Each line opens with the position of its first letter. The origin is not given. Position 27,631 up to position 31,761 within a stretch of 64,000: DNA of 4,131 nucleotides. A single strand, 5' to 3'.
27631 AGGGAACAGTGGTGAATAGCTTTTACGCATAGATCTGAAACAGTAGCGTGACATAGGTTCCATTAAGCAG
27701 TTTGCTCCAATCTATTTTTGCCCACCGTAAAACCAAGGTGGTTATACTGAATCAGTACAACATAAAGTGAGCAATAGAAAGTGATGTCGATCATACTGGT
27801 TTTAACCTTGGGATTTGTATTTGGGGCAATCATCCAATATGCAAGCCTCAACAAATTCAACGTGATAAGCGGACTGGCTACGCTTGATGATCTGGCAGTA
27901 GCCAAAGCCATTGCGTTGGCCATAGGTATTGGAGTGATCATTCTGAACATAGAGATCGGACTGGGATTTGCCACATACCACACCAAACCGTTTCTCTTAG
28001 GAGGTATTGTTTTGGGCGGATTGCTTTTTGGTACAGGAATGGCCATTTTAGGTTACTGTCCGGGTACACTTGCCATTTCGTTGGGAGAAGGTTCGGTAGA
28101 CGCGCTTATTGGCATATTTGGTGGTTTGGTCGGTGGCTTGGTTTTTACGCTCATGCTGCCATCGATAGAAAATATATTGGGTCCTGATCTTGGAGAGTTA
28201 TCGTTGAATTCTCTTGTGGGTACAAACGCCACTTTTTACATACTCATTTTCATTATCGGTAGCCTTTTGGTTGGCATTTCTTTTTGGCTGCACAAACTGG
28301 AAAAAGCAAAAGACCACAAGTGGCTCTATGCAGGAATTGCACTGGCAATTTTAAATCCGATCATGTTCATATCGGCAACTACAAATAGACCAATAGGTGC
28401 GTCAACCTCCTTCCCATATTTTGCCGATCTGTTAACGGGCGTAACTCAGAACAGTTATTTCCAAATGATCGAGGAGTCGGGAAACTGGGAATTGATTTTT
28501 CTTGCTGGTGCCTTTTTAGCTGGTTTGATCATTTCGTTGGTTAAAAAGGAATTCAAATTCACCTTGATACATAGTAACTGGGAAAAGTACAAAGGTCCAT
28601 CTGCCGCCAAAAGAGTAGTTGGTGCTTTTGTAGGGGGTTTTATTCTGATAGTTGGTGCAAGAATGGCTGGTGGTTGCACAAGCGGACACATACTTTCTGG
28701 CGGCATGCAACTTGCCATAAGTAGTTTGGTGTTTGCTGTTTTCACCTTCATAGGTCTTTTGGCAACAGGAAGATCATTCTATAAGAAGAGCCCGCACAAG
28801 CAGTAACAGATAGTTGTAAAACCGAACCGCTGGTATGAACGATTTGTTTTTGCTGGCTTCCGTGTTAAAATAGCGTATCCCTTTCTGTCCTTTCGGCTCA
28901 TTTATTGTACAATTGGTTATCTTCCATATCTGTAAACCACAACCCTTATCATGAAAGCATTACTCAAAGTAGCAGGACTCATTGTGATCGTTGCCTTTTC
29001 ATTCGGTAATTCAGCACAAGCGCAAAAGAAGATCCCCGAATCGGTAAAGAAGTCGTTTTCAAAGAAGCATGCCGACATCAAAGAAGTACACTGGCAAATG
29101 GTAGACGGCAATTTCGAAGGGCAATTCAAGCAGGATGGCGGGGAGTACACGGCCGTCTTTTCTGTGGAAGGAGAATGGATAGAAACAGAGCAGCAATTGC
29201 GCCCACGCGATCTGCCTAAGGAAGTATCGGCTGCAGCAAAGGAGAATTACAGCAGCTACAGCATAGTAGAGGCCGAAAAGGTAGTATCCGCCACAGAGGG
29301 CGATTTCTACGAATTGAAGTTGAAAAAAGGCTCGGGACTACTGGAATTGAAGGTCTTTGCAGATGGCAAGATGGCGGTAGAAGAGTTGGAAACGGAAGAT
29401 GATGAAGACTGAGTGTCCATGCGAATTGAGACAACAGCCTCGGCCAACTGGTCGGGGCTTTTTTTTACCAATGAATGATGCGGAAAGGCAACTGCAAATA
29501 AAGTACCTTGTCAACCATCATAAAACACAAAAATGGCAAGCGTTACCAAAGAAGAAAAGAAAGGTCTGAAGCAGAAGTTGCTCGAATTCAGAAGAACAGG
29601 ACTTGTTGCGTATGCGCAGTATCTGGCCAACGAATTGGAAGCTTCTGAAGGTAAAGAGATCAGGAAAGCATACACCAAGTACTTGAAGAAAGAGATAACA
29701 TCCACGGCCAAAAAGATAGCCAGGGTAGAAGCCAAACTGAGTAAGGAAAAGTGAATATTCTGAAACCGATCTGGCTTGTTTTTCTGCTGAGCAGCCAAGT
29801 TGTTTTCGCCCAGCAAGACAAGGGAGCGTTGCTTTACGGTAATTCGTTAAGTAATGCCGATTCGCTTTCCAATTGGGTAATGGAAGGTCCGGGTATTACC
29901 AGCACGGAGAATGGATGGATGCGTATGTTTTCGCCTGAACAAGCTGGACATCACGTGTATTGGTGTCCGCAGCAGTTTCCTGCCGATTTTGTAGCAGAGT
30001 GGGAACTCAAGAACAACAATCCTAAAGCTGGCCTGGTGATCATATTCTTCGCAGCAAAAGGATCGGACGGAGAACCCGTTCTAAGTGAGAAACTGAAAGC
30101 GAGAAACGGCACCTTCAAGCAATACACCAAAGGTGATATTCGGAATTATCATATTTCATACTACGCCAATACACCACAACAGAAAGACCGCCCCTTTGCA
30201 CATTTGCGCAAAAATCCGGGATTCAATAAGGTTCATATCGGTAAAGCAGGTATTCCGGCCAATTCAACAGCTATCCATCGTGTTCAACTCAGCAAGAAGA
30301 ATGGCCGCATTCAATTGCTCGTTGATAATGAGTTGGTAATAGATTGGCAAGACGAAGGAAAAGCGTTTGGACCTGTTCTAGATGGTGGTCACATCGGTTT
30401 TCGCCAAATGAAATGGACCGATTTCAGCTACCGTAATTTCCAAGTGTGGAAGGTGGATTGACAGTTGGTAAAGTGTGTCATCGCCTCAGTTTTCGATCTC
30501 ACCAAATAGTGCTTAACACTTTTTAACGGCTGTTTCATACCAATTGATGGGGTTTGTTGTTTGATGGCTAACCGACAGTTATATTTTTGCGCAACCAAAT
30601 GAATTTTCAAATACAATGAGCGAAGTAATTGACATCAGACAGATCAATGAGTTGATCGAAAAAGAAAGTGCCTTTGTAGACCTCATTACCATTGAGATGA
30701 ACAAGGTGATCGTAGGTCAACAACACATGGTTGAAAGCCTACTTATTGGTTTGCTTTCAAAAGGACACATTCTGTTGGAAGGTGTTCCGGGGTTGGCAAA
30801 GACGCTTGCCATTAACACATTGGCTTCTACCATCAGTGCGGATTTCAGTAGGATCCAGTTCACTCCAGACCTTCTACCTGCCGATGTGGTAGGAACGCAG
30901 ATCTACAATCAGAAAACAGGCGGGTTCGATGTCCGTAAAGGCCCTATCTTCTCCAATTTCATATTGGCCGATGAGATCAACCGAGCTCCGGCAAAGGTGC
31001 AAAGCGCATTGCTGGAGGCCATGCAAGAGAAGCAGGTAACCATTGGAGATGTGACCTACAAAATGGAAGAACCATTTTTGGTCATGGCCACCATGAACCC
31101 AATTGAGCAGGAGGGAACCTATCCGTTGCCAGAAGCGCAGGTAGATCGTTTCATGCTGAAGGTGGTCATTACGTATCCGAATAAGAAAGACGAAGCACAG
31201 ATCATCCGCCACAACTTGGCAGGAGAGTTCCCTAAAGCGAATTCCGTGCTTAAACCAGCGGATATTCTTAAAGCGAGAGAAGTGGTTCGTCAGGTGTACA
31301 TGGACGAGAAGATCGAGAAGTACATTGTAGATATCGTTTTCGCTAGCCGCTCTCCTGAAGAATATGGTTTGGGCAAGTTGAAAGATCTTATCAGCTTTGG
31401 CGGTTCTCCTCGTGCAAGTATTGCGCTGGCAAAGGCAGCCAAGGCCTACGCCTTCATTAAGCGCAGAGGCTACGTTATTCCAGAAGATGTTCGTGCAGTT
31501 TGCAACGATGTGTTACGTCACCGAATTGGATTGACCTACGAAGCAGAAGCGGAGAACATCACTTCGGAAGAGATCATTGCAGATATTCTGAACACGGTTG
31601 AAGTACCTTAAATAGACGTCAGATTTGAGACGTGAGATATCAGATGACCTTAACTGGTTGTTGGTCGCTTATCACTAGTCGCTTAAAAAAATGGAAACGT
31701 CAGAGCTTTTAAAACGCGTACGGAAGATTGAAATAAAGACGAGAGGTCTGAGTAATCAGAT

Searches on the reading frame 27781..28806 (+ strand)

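Call 8: search_protein_families(library=pfam, proteins=[window:27781-28806:+])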
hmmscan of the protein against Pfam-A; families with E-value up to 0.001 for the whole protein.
window:27781-28806:+ (341 aa): 1 family
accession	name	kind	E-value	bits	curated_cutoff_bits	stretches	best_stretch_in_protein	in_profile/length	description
PF04143.19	Sulf_transp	-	2e-31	110.2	27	1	29-326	10-308/310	Sulphur transport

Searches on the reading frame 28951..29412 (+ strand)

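Call 71: search_protein_families(library=pfam, proteins=[window:28951-29412:+])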
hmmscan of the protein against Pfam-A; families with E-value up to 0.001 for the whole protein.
window:28951-29412:+ (153 aa): 1 family
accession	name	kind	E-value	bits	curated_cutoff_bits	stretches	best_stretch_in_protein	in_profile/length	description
PF11396.14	PepSY_like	-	4.1e-08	33.9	28.3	1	63-139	10-79/83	Putative beta-lactamase-inhibitor-like, PepSY-like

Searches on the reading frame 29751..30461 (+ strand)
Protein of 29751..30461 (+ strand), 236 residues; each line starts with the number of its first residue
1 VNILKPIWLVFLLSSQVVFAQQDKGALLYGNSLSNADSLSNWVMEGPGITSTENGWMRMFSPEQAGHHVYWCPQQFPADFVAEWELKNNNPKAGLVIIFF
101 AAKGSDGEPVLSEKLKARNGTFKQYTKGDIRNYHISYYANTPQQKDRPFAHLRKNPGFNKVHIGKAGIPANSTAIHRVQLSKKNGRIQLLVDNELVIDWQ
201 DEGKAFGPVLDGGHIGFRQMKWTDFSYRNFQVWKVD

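Call 71: search_protein_families(library=pfam, proteins=[window:29751-30461:+])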
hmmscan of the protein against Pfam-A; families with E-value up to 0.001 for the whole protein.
window:29751-30461:+ (236 aa): 1 family
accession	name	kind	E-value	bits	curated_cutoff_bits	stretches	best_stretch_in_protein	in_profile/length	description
PF09224.18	DUF1961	-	4.2e-52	177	25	1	27-232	2-214/214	Domain of unknown function (DUF1961)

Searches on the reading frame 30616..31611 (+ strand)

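Call 71: search_protein_families(library=pfam, proteins=[window:30616-31611:+])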
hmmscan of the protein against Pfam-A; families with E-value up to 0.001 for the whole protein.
window:30616-31611:+ (331 aa): 5 families
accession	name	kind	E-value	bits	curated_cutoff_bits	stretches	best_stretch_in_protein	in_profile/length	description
PF07726.17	AAA_3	-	2e-65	219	27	1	51-181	1-131/131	ATPase family associated with various cellular activities (AAA)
PF17863.7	AAA_lid_2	-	7.6e-22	77.3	22.7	1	258-324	8-74/74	AAA lid domain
PF07728.20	AAA_5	-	4e-12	46.8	22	1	51-179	1-139/139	AAA domain (dynein-related subfamily)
PF20030.5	bpMoxR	-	1.5e-11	44.2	27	1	26-196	8-177/205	MoxR domain in the MoxR-vWA-beta-propeller ternary systems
PF01078.27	Mg_chelatase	-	0.00026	20.9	20.3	0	31-73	4-46/207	Magnesium chelatase, subunit ChlI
